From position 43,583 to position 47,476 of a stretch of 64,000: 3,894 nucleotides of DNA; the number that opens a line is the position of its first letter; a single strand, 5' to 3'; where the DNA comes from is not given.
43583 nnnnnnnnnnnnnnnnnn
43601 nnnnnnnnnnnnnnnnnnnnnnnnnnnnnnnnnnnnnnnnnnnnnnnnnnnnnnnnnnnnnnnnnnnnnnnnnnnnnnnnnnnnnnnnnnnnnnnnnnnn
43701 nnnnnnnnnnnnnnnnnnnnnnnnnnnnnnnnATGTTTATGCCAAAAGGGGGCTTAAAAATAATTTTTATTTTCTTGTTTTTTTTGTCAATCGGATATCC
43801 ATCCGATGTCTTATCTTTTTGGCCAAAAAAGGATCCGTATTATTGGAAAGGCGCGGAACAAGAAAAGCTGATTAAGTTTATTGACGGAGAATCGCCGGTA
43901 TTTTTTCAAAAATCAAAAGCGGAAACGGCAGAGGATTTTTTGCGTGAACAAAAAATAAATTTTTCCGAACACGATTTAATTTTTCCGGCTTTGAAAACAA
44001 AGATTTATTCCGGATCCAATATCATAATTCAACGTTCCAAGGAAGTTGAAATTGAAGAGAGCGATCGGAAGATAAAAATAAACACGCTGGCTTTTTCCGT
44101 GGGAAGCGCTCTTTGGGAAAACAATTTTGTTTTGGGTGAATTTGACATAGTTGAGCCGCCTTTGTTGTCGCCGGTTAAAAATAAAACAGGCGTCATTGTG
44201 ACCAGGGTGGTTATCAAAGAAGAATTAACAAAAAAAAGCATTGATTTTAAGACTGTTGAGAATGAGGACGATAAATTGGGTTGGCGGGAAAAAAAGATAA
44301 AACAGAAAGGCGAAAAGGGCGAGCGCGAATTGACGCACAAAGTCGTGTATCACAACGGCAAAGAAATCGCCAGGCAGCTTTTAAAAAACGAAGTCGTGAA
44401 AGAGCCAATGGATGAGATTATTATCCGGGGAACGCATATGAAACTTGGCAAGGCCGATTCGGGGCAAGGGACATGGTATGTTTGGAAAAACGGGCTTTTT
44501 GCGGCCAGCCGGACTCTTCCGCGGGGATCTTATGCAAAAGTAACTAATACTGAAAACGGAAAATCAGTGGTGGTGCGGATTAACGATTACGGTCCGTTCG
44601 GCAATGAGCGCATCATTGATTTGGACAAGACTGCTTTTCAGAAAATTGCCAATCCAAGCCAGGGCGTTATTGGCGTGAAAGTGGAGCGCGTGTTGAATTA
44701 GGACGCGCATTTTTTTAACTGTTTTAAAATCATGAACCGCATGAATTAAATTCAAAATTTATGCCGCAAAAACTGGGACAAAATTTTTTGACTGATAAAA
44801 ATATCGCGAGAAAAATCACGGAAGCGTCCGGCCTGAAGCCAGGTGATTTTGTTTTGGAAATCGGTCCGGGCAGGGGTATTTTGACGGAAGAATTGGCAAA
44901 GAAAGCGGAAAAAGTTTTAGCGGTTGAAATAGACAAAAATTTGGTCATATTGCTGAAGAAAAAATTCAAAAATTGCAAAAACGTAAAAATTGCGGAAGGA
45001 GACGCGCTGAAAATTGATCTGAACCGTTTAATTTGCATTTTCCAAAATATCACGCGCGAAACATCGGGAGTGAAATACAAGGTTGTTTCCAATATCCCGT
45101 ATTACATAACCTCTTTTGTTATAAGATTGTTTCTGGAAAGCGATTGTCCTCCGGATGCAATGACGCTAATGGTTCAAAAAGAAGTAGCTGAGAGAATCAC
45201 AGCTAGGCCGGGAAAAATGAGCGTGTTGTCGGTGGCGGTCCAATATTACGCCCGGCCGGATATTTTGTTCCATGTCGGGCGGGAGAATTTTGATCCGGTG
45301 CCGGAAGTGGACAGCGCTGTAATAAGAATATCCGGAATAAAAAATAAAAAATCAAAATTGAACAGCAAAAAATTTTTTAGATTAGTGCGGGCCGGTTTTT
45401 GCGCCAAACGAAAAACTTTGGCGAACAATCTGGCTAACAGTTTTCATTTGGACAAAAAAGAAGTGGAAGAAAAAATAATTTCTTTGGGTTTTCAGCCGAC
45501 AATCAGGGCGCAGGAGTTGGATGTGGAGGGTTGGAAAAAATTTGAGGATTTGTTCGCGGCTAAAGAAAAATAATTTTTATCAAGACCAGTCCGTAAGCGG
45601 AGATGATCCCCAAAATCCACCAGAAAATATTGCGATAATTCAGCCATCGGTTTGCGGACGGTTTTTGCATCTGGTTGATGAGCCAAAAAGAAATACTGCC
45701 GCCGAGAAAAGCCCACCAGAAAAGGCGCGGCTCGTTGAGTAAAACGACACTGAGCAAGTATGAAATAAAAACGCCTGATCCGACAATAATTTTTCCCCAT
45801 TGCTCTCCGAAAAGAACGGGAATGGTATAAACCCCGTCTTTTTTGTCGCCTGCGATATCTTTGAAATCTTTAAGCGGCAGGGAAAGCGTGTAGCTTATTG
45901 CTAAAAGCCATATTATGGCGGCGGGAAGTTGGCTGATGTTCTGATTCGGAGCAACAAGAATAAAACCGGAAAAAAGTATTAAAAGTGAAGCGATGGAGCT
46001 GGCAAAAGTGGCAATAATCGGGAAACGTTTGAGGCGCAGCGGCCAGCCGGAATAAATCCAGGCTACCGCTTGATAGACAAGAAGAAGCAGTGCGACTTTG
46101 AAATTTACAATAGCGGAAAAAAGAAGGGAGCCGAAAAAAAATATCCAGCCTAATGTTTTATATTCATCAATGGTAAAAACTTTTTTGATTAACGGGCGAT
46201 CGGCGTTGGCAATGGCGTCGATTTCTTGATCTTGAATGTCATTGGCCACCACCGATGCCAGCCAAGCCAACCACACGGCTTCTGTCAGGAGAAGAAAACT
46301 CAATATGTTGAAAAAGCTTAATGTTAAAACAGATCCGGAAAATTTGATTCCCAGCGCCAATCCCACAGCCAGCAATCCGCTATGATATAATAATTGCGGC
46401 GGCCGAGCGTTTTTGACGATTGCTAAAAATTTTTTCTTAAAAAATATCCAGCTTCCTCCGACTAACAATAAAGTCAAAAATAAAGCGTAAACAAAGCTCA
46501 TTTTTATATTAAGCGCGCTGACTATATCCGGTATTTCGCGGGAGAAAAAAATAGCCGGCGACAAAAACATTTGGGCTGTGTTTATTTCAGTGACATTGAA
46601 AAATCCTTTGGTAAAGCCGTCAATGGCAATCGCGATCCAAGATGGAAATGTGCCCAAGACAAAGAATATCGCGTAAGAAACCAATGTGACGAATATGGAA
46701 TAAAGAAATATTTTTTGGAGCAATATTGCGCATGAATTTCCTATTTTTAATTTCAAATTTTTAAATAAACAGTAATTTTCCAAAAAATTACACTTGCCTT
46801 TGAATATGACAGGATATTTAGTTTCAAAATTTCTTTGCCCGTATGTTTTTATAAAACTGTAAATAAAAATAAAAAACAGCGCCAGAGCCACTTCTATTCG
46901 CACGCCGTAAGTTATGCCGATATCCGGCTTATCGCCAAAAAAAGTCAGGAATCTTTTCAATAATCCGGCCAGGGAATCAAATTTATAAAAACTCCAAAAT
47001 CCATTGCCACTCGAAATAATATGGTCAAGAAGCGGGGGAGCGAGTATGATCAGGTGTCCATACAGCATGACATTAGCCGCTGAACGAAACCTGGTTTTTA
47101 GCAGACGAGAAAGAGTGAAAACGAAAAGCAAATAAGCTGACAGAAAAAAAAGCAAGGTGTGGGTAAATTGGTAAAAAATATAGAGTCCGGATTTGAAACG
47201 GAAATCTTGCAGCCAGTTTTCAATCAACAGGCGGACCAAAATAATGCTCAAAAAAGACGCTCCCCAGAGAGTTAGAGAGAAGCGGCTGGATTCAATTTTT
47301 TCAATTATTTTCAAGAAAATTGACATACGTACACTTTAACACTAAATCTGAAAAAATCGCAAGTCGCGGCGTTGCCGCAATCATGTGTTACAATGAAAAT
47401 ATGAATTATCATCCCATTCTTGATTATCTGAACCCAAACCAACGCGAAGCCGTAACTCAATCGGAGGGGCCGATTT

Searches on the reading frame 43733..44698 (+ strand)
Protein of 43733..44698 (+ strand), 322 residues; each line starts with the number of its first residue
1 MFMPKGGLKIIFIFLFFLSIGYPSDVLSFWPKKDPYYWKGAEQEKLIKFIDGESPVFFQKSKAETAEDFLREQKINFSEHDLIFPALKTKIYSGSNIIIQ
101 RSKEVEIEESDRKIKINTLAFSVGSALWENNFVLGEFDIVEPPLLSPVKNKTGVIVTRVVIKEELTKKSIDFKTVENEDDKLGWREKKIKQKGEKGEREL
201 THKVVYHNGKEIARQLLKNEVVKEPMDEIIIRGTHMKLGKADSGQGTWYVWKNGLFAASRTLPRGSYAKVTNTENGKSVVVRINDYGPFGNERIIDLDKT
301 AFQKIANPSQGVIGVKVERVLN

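Call 31: search_protein_families(library=pfam, proteins=[window:43733-44698:+])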
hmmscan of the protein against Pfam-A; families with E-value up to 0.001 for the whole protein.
window:43733-44698:+ (322 aa): 3 families
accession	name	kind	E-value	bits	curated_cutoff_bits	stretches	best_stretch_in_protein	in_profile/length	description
PF07501.17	G5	-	1.9e-20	73.3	23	1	162-234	2-74/75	G5 domain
PF03330.24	DPBB_1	-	7.2e-16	58.6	28.8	1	255-316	24-82/83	Lytic transglycolase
PF03990.20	DUF348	-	5.3e-08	32.9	24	0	62-87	15-40/41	G5-linked-Ubiquitin-like domain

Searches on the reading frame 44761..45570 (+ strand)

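Call 31: search_protein_families(library=pfam, proteins=[window:44761-45570:+])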
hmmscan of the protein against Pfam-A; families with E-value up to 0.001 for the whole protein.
window:44761-45570:+ (270 aa): 4 families
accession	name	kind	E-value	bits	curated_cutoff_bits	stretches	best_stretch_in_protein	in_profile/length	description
PF00398.26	RrnaAD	-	4.6e-57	193.6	24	1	4-235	7-234/263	Ribosomal RNA adenine dimethylase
PF13649.12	Methyltransf_25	-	2.3e-06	28.6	27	1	31-87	1-60/97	Methyltransferase domain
PF08241.18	Methyltransf_11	-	1.9e-05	25.6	21.2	1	32-87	1-56/95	Methyltransferase domain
PF02390.23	Methyltransf_4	-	0.00069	19.6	24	0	31-85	5-63/173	Putative methyltransferase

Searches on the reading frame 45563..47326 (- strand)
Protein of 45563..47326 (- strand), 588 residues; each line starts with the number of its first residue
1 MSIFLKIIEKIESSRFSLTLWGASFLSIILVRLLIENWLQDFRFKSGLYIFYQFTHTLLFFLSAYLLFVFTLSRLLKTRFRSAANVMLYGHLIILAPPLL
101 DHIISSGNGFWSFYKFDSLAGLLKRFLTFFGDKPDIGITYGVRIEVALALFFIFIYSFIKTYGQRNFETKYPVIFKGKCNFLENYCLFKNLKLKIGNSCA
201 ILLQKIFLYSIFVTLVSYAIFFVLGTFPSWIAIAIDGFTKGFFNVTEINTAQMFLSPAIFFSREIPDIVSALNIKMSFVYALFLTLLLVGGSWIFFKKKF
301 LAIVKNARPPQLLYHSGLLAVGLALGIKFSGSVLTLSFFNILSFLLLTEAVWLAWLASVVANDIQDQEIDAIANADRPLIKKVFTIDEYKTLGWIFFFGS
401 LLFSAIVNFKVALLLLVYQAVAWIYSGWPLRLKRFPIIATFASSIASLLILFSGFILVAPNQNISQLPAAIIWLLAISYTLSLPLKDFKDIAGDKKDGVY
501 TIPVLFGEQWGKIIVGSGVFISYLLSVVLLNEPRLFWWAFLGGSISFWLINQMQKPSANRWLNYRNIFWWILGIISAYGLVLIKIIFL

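Call 31: search_protein_families(library=pfam, proteins=[window:45563-47326:-])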
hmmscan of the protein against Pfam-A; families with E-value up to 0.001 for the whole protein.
window:45563-47326:- (588 aa): 1 family
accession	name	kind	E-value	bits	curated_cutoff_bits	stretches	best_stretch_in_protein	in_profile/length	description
PF01040.23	UbiA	-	2.2e-28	99.6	34.2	1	337-571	15-249/250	UbiA prenyltransferase family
